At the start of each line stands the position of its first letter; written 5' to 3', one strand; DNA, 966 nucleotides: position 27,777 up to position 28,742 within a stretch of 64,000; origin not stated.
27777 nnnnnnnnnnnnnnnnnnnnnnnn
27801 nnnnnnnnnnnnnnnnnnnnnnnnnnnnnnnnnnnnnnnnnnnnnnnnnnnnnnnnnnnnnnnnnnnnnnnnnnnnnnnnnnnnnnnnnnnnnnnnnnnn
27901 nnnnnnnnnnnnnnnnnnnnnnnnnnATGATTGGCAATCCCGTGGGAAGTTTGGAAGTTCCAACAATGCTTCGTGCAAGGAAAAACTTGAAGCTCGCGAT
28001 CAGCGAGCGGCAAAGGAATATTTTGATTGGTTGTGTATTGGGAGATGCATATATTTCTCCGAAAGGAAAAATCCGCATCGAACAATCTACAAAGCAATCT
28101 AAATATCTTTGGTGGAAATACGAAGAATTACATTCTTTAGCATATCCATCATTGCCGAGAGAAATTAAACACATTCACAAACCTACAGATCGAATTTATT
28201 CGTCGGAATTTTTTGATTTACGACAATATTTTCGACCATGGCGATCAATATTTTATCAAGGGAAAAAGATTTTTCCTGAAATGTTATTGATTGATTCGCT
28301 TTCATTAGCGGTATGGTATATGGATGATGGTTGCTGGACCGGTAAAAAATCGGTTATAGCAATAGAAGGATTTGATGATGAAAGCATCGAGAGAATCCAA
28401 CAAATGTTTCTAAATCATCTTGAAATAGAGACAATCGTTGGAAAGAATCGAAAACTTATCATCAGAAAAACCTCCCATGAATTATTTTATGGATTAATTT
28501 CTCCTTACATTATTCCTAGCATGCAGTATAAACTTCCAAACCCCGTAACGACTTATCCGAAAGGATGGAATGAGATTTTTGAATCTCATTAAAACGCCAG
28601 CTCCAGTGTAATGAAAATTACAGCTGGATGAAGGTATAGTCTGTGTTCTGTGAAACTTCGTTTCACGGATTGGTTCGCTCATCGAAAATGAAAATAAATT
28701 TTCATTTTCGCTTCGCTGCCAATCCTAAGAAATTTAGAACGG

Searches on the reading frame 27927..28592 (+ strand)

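Call 82: search_protein_families(library=pfam, proteins=[window:27927-28592:+], max_evalue=0.0001)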
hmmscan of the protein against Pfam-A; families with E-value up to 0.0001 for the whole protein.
window:27927-28592:+ (221 aa): 1 family
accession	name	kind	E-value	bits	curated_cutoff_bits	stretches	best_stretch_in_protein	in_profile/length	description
PF03161.18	LAGLIDADG_2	-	1.3e-21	77.7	25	1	30-176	1-154/168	LAGLIDADG DNA endonuclease family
